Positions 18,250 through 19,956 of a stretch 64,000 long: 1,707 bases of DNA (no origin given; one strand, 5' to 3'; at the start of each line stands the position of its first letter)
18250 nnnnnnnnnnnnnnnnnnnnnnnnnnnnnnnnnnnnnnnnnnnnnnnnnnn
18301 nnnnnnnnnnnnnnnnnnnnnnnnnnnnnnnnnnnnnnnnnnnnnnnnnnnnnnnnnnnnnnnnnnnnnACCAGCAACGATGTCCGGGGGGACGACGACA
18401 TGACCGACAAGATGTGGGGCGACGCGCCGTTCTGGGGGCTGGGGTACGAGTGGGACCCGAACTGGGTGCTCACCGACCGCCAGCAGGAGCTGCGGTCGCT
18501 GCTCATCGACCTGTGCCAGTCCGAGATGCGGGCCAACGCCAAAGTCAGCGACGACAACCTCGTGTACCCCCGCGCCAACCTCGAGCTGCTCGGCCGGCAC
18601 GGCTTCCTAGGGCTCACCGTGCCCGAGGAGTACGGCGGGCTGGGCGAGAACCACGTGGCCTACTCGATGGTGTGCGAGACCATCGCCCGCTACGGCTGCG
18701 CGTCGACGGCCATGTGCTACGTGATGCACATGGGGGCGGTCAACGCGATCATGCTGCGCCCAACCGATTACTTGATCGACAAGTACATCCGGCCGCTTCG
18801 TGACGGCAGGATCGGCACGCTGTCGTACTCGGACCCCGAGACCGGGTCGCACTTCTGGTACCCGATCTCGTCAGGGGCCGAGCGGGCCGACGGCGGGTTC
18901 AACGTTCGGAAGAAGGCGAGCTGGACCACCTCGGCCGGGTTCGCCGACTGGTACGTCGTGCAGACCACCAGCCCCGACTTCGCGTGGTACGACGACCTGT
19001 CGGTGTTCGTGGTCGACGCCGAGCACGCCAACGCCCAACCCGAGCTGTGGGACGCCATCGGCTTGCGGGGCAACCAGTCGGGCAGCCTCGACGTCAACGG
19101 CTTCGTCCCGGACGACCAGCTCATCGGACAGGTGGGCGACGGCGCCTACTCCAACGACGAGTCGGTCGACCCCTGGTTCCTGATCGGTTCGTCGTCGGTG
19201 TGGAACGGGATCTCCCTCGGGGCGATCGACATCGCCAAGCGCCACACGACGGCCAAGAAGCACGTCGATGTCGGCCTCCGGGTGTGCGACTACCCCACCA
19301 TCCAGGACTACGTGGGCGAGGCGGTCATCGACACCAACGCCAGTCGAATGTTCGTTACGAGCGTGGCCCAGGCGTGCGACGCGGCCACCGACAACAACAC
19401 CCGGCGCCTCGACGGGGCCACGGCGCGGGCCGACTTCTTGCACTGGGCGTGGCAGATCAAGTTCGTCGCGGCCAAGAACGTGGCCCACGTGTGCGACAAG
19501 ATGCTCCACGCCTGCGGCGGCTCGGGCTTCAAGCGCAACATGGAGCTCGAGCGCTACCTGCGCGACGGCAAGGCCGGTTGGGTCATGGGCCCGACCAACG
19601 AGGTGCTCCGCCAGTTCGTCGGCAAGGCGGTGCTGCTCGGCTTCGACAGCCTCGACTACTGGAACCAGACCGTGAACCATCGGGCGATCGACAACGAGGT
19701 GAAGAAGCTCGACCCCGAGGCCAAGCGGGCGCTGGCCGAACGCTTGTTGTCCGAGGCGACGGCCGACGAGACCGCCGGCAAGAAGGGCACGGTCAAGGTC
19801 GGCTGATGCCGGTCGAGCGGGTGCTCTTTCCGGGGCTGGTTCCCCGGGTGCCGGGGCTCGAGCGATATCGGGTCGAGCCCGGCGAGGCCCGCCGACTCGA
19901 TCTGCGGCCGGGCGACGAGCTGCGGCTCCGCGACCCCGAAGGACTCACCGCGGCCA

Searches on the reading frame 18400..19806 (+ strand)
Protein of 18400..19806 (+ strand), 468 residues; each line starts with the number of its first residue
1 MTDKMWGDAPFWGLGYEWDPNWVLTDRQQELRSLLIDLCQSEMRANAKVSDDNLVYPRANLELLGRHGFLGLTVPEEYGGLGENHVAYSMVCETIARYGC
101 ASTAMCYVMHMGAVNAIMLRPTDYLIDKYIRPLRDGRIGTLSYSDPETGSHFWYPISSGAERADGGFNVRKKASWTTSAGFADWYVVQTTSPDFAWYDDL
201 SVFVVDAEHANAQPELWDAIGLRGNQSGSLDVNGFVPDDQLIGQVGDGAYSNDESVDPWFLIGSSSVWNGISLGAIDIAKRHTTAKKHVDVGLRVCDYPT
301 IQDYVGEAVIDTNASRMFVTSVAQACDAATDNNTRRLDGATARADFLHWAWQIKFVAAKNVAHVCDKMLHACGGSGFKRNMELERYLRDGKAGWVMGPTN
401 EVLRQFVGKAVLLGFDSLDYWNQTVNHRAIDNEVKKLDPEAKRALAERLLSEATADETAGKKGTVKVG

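Call 7: search_protein_families(library=pfam, proteins=[window:18400-19806:+], max_evalue=0.01)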
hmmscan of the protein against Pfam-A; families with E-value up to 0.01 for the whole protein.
window:18400-19806:+ (468 aa): 5 families
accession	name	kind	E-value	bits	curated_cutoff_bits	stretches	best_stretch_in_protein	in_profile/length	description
PF02771.21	Acyl-CoA_dh_N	-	3.8e-18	66.3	22.9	1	25-136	1-112/113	Acyl-CoA dehydrogenase, N-terminal domain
PF00441.29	Acyl-CoA_dh_1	-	2.4e-10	41.2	22.4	1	285-412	37-150/150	Acyl-CoA dehydrogenase, C-terminal domain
PF08028.16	Acyl-CoA_dh_2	-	3.8e-08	34.1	22.7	1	265-392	4-125/134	Acyl-CoA dehydrogenase, C-terminal domain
PF02770.24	Acyl-CoA_dh_M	-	8.4e-07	29.5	33.3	1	141-230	2-92/97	Acyl-CoA dehydrogenase, middle domain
PF22924.1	ACOX_C_alpha1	-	6.2e-05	23.3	27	1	281-411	28-168/169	Acyl-CoA oxidase, C-alpha1 domain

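Call 8: search_protein_families(library=ncbifam, proteins=[window:18400-19806:+], max_evalue=0.01)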
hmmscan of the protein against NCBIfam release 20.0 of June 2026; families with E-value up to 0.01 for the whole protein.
window:18400-19806:+ (468 aa): 18 families
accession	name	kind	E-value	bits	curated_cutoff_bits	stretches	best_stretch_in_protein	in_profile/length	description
NF049984.1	Rv1679_FadE16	equivalog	7.2e-65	219.6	600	1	44-411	13-365/371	Rv1679 family acyl-CoA dehydrogenase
NF042972.1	AcrlCoAredClosAcrC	equivalog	1.7e-29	102.7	640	1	22-412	3-377/378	acryloyl-CoA reductase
NF042439.1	SulpropCoADesulf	equivalog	2e-29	102.5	600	1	37-412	6-371/379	3-sulfinopropanoyl-CoA desulfinase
NF045552.1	GlutCoADH_Des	equivalog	1.1e-25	90.7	470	1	24-392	5-360/387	glutaryl-CoA dehydrogenase Acd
NF043006.1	CyhCrbnylCoADH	equivalog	1.2e-22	80.4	650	1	56-410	36-374/380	cyclohexane-1-carbonyl-CoA dehydrogenase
NF045652.1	ProlPCPDhRedW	equivalog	5e-20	71.7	650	1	28-333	4-310/376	L-prolyl-[peptidyl-carrier protein] dehydrogenase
NF058590.1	AcCoDHFadEBacil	equivalog_domain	7.9e-20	70.9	600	1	25-411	22-410/586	acyl-CoA dehydrogenase FadE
TIGR04022.1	sulfur_SfnB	equivalog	2e-18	66.5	430.9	1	42-391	20-360/391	SfnB family sulfur acquisition oxidoreductase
NF002885.1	PRK03354.1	equivalog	2.6e-17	62.9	540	1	23-412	4-374/378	crotonobetainyl-CoA dehydrogenase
NF008997.0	PRK12341.1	equivalog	1.1e-16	60.9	537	1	23-413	4-378/382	acyl-CoA dehydrogenase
NF053553.1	prodigi_MBC_PigA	equivalog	6.6e-14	51.8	500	1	23-410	4-378/381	prodigiosin MBC biosynthesis dehydrogenase PigA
NF045629.1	monooxsub_HsaA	equivalog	8.8e-13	47.8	450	2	160-402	114-362/383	3-hydroxy-9,10-secoandrosta-1,3,5(10)-triene-9,17-dione monooxygenase oxygenase subunit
NF043015.1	DibenthMonoxDszC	equivalog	1e-10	41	850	1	62-392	48-385/415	dibenzothiophene monooxygenase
NF037942.1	ac_ACP_DH_MbtN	equivalog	5.4e-09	35.3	700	1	29-417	3-371/376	mycobactin biosynthesis acyl-ACP dehydrogenase MbtN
NF045920.1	HphnlacHdxOX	equivalog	6.2e-09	35.2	650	1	42-410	11-373/384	p-hydroxyphenylacetate 3-hydroxylase oxygenase component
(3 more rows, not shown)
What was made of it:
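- On ACAD-fold two-component flavin monooxygenases (group D): NCBIfam gives DszC 41, HsaA 48 and SfnB 66 bits (call 8).
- The best NCBIfam hit is the Rv1679 family at 219.6 bits (call 8).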

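Call 12: search_solved_structures(query=window:18400-19806:+, max_evalue=0.00001, show_alignments=2)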
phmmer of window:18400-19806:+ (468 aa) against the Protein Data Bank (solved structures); distinct sequences matched with E-value up to 0.00001: 70 (the best 60 are shown).
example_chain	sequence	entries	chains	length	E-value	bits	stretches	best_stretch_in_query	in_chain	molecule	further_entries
8i4p_A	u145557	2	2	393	1.9e-26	96.1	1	25-412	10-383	Acyl-CoA dehydrogenase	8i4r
7w0j_A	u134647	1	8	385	2.8e-26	95.6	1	25-410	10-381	Acyl-CoA dehydrogenase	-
3pfd_A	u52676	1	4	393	1.4e-25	93.3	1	25-412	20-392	Acyl-CoA dehydrogenase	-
4o5m_A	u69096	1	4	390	7.9e-24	87.5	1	21-411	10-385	Isovaleryl-CoA dehydrogenase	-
2dvl_A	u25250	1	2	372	8.4e-24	87.4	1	49-409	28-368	Acyl-CoA dehydrogenase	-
4m9a_A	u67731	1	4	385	1.3e-23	86.7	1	33-409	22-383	Acyl-CoA dehydrogenase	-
4kto_A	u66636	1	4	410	2.3e-23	86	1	13-411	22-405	isovaleryl-CoA dehydrogenase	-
5z8t_A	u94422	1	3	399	5e-23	84.8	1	36-412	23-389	Acyl-CoA dehydrogenase type 2 domain protein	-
5gj7_A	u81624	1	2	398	5e-23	84.8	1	36-412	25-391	Acyl-CoA dehydrogenase type 2 domain protein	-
5lnx_A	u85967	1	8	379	1.9e-22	83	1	25-413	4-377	Acyl-CoA dehydrogenase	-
4n5f_A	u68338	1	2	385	1.5e-21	79.9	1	25-409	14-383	Putative acyl-CoA dehydrogenase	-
3nf4_A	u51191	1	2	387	3e-21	79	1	53-409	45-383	acyl-CoA dehydrogenase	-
2jif_A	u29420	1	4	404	5e-21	78.2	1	20-401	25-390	SHORT/BRANCHED CHAIN SPECIFIC ACYL-COA DEHYDROGENASE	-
7y0a_A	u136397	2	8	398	6.4e-21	77.9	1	28-421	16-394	Short-chain specific acyl-CoA dehydrogenase, mitochondrial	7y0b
6fah_C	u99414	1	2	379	8e-21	77.6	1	26-407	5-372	Caffeyl-CoA reductase-Etf complex subunit CarC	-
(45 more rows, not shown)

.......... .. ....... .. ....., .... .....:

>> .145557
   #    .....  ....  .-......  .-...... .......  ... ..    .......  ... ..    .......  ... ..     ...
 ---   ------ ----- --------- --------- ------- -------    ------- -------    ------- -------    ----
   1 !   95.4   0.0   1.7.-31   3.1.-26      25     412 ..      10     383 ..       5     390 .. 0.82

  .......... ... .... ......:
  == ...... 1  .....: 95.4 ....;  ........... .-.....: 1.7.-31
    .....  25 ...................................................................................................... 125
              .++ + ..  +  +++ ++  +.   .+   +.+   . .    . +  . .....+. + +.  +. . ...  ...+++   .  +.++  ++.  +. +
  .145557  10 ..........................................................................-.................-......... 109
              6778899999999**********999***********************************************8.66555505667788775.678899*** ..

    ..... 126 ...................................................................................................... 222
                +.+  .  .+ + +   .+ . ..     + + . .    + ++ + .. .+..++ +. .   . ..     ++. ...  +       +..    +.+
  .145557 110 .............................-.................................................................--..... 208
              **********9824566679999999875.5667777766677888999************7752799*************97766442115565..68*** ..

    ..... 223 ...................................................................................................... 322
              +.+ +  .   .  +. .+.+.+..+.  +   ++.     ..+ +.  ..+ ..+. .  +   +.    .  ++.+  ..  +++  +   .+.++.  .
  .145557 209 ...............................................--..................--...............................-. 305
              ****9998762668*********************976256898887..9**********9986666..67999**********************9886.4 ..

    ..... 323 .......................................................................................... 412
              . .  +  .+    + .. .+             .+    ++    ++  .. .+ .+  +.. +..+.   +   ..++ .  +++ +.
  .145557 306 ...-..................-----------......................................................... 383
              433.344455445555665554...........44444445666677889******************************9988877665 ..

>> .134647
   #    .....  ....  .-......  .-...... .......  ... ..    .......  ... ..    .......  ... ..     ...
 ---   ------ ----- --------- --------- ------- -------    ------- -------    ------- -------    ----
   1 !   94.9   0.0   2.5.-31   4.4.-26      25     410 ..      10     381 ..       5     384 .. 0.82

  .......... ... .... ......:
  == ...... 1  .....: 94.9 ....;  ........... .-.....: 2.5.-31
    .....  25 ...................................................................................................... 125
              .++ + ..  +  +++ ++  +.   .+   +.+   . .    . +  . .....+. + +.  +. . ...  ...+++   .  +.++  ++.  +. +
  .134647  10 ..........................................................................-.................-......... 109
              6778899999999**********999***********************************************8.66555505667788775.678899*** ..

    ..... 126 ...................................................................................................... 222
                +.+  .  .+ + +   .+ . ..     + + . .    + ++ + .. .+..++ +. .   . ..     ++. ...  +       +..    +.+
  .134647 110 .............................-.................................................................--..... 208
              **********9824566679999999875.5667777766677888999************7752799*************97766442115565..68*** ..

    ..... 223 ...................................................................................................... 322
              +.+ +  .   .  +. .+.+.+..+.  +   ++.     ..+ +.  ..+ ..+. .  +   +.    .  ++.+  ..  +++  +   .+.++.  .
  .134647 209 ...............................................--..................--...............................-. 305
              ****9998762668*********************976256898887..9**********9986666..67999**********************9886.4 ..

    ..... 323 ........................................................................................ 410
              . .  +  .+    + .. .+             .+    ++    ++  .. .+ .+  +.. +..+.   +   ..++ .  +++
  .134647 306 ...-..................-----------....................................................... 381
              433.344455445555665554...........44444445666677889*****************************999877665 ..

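Call 15: find_related_loci(query=window:18400-19806:+, collection=genome_contigs, flank=10000)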
Query window:18400-19806:+ (468 aa) in genome_contigs; peptide patterns used: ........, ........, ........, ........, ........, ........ (x = any residue, [..] = any of these).
536 stretches matched a pattern; 525 encode a relative of the query (tblastn E <= 1e-3); the best 80 are kept; 80 distinct loci.
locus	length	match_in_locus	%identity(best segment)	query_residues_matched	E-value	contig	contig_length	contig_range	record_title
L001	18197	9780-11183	83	1-467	0e+0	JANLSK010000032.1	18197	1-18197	MAG: Actinomycetes bacterium isolate OTE_25_metabat_366 OTE_25_k141_4125068, whole genome shotgun sequence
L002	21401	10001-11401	84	1-466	0e+0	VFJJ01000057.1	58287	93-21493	MAG: Actinomycetota bacterium isolate Bin_62_11 c_000001543273, whole genome shotgun sequence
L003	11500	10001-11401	83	1-466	0e+0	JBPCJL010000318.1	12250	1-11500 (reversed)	MAG: Ilumatobacteraceae bacterium isolate TH_ant_mag_25 S1Ck127_7075792_flag_1_multi_8.0000_len_12250, whole genome shot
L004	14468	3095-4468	83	2-458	0e+0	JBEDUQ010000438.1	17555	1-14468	MAG: Actinomycetota bacterium isolate Bin.002.pasture_P2 k127_965728, whole genome shotgun sequence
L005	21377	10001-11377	80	1-457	0e+0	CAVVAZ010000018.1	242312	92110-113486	MAG: uncultured Actinomycetes bacterium isolate MFD09206.bin.2.124 genome assembly, contig: contig_9636, whole genome sh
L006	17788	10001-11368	82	3-457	0e+0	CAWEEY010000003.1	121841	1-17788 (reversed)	MAG: uncultured Actinomycetota bacterium isolate MFD01138.bin.2.88 genome assembly, contig: contig_29187, whole genome s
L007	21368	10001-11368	81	3-457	0e+0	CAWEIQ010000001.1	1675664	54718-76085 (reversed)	MAG: uncultured Actinomycetota bacterium isolate MFD06298.bin.2.131 genome assembly, contig: contig_10094, whole genome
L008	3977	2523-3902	81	1-458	0e+0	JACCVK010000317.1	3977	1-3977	MAG: Actinomycetota bacterium isolate MGR_bin124 SD2897-2912_k127_8730061, whole genome shotgun sequence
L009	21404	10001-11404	79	1-464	0e+0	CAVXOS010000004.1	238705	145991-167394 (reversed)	MAG: uncultured Gaiellaceae bacterium isolate MFD00392.bin.2.55 genome assembly, contig: contig_27463, whole genome shot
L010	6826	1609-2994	79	1-462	0e+0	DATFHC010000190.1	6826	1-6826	MAG TPA_asm: Gaiellaceae bacterium isolate SMAG_U8679 k141_1911277, whole genome shotgun sequence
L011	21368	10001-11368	81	3-457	0e+0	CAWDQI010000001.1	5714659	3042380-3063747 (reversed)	MAG: uncultured Actinomycetota bacterium isolate MFD03346.bin.2.5 genome assembly, contig: contig_15708, whole genome sh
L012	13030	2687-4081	79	1-463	0e+0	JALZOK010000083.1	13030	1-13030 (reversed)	MAG: Actinomycetota bacterium isolate MSU bin109 SD1459_NODE_1023_length_13030_cov_2.471828, whole genome shotgun sequen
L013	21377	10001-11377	80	1-457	0e+0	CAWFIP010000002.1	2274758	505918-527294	MAG: uncultured Actinomycetes bacterium isolate MFD02242.bin.1.36 genome assembly, contig: contig_2959, whole genome sho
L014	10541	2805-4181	81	1-458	0e+0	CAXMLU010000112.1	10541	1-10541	MAG TPA_asm: uncultured bacterium isolate SRR1572169_binner23_Refined_37 genome assembly, contig: ERZ16270753.23066, who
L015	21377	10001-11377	80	1-457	0e+0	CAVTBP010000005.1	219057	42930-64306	MAG: uncultured Actinomycetes bacterium isolate MFD02360.bin.2.92 genome assembly, contig: contig_20750, whole genome sh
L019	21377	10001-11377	80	1-457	0e+0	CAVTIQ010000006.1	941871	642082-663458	MAG: uncultured Actinomycetes bacterium isolate MFD05942.bin.1.306 genome assembly, contig: contig_31379, whole genome s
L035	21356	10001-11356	81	1-450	0e+0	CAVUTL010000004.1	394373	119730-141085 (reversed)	MAG: uncultured Gaiellaceae bacterium isolate MFD00962.bin.2.191 genome assembly, contig: contig_53324, whole genome sho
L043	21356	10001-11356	81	1-450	0e+0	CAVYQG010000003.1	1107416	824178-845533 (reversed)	MAG: uncultured Actinomycetes bacterium isolate MFD06229.bin.2.154 genome assembly, contig: contig_35526, whole genome s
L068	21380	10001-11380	78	1-458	0e+0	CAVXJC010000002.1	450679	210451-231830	MAG: uncultured Actinomycetes bacterium isolate MFD05567.bin.1.54 genome assembly, contig: contig_105023, whole genome s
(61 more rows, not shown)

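Call 19: find_homologous_proteins(query=window:18400-19806:+, max_evalue=1e-10)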
Query window:18400-19806:+ (468 aa): 1817 proteins with E <= 1e-10 among 8000 candidates; the best 120 are listed.
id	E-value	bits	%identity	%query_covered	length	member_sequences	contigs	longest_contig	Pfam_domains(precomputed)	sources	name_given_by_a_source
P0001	0.0e+0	1099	100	100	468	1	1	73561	PF02770.25,PF00441.30,PF08028.17,PF02771.22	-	-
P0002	7.4e-273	924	83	100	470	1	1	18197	PF02770.25,PF00441.30,PF08028.17,PF02771.22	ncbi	-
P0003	5.3e-266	901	83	99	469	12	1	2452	PF02770.25,PF00441.30,PF08028.17,PF02771.22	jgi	jgi:alkylation response protein AidB-like acyl-CoA dehydrogenase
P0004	4.2e-264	895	83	98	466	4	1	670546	PF02770.25,PF22924.2,PF00441.30,PF08028.17,PF02771.22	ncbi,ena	-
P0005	1.8e-262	889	83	98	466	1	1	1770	PF02770.25,PF22924.2,PF00441.30,PF08028.17,PF02771.22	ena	-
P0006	3.4e-262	889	82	99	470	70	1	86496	PF02770.25,PF00441.30,PF08028.17,PF02771.22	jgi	jgi:alkylation response protein AidB-like acyl-CoA dehydrogenase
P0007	8.9e-259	877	80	100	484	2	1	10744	PF02770.25,PF00441.30,PF08028.17,PF02771.22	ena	-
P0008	1.6e-258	876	81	99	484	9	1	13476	PF02770.25,PF00441.30,PF08028.17,PF02771.22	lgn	-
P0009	2.0e-258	876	82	97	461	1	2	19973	PF02770.25,PF22924.2,PF00441.30,PF08028.17,PF02771.22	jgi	-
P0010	3.6e-258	875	82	97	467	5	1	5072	PF02770.25,PF22924.2,PF00441.30,PF08028.17,PF02771.22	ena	-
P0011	5.5e-258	875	80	100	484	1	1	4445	PF02770.25,PF00441.30,PF08028.17,PF02771.22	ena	-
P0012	7.8e-258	874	83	97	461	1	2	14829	PF02770.25,PF00441.30,PF08028.17,PF02771.22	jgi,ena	-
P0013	1.5e-257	873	83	97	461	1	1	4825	PF02770.25,PF00441.30,PF08028.17,PF02771.22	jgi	jgi:alkylation response protein AidB-like acyl-CoA dehydrogenase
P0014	1.5e-257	873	83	97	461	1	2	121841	PF02770.25,PF00441.30,PF08028.17,PF02771.22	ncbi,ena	-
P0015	3.2e-257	872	82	97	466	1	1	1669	PF02770.25,PF00441.30,PF08028.17,PF02771.22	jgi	jgi:alkylation response protein AidB-like acyl-CoA dehydrogenase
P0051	2.6e-255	866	81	97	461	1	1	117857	PF02770.25,PF00441.30,PF08028.17,PF02771.22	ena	-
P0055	3.1e-255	866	82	96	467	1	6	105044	PF02770.25,PF00441.30,PF08028.17,PF02771.22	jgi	jgi:alkylation response protein AidB-like acyl-CoA dehydrogenase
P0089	3.3e-254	862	80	98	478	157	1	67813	PF02770.25,PF00441.30,PF08028.17,PF02771.22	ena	-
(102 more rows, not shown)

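Call 20: find_encoding_contigs(protein=P0001, flank=10000, max_places=2)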
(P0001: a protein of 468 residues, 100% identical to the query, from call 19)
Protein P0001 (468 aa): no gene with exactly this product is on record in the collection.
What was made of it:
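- Tried and rejected: The window's own ACAD protein is not on record in the contig index (call 20).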

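Call 21: find_encoding_contigs(protein=P0004, flank=10000, max_places=2)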
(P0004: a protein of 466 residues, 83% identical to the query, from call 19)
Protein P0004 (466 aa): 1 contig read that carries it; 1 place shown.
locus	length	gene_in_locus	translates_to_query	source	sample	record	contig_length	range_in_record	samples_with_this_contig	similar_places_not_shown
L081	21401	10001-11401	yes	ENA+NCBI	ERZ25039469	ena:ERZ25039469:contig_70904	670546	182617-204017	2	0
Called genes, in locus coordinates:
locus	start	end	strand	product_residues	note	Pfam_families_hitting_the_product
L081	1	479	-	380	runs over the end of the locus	PF00155:Aminotran_1_2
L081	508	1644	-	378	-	PF14696:Glyoxalase_5 (weak), PF13468:Glyoxalase_3 (faint), PF00903:Glyoxalase, PF13669:Glyoxalase_4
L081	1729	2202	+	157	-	PF13404:HTH_AsnC-type, PF13412:HTH_24 (weak), PF01037:AsnC_trans_reg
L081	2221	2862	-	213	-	PF22234:Rv2466c-like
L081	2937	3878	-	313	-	PF00296:Bac_luciferase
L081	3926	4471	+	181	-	-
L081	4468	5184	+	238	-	PF00702:Hydrolase, PF13419:HAD_2, PF13242:Hydrolase_like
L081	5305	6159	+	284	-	-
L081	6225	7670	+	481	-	PF10009:DUF2252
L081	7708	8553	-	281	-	PF05721:PhyH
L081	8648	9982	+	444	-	PF01266:DAO, PF13454:NAD_binding_9 (faint)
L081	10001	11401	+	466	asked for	PF02771:Acyl-CoA_dh_N, PF02770:Acyl-CoA_dh_M (weak), PF08028:Acyl-CoA_dh_2 (weak), PF00441:Acyl-CoA_dh_1, PF22924:ACOX_C_alpha1 (weak)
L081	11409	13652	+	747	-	PF09347:DUF1989, PF01571:GCV_T, PF08669:GCV_T_C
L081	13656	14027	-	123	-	-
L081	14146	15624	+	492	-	PF13520:AA_permease_2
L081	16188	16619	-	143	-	PF04075:F420H2_quin_red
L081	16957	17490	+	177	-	PF12844:HTH_19, PF13560:HTH_31, PF01381:HTH_3, PF01909:NTP_transf_2, PF18765:Polbeta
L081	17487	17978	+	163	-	PF01934:HepT-like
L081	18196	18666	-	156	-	PF09438:DUF2017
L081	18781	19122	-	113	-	PF02617:ClpS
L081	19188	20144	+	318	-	PF01040:UbiA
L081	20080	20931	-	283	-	-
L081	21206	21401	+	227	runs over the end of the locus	PF00115:COX1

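Call 22: find_encoding_contigs(protein=P0051, flank=10000, max_places=1)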
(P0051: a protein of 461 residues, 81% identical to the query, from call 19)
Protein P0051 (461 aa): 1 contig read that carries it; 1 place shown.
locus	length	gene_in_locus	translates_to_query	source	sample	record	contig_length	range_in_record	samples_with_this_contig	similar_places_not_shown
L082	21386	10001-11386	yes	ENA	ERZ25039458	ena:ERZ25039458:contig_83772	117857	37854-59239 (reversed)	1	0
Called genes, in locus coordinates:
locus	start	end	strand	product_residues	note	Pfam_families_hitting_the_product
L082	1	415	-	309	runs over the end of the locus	PF13522:GATase_6, PF13537:GATase_7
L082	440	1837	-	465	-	PF00120:Gln-synt_C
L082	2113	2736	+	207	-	PF12844:HTH_19 (weak), PF13560:HTH_31, PF01381:HTH_3, PF07883:Cupin_2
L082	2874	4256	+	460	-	PF01266:DAO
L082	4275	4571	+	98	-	PF04267:SoxD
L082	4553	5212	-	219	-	-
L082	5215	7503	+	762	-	PF17806:SO_alpha_A3, PF01571:GCV_T, PF08669:GCV_T_C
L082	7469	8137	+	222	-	PF01571:GCV_T (weak)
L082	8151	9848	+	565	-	PF01268:FTHFS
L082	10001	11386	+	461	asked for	PF02771:Acyl-CoA_dh_N, PF02770:Acyl-CoA_dh_M (weak), PF00441:Acyl-CoA_dh_1, PF08028:Acyl-CoA_dh_2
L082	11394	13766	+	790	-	PF09347:DUF1989, PF01571:GCV_T, PF08669:GCV_T_C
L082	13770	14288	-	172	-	PF01613:Flavin_Reduct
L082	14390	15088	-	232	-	PF01022:HTH_5 (weak), PF09339:HTH_IclR, PF12802:MarR_2, PF25213:HVO_A0261_N (faint), PF01614:IclR_C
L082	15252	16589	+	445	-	PF01266:DAO, PF13454:NAD_binding_9 (faint)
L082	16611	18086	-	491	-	PF13520:AA_permease_2, PF00324:AA_permease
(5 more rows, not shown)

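Call 23: find_encoding_contigs(protein=P0089, flank=10000, max_places=1)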
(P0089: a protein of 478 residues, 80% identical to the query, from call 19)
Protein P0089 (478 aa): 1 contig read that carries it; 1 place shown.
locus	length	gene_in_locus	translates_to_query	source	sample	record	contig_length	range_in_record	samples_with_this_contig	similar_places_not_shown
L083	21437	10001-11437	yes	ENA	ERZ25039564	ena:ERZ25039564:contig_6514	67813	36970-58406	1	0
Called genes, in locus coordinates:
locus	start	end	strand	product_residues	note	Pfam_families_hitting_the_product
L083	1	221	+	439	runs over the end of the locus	PF00496:SBP_bac_5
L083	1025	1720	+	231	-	PF00528:BPD_transp_1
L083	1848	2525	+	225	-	-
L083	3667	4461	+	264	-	PF00005:ABC_tran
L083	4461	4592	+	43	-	-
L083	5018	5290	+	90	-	PF00755:Carn_acyltransf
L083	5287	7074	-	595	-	PF07690:MFS_1, PF12832:MFS_1_like (weak), PF07690:MFS_1 (weak), PF08241:Methyltransf_11, PF08242:Methyltransf_12, PF13649:Methyltransf_25, PF13847:Methyltransf_31 (weak)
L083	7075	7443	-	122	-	PF00571:CBS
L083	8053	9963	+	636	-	PF00270:DEAD, PF04851:ResIII (weak), PF00271:Helicase_C, PF16124:RecQ_Zn_bind, PF00570:HRDC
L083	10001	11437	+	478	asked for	PF02771:Acyl-CoA_dh_N, PF02770:Acyl-CoA_dh_M (weak), PF00441:Acyl-CoA_dh_1, PF08028:Acyl-CoA_dh_2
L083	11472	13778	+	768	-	PF09347:DUF1989, PF01571:GCV_T, PF08669:GCV_T_C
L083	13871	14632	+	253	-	PF05721:PhyH (faint)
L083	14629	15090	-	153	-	-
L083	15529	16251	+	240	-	-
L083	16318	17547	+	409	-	PF00082:Peptidase_S8 (faint)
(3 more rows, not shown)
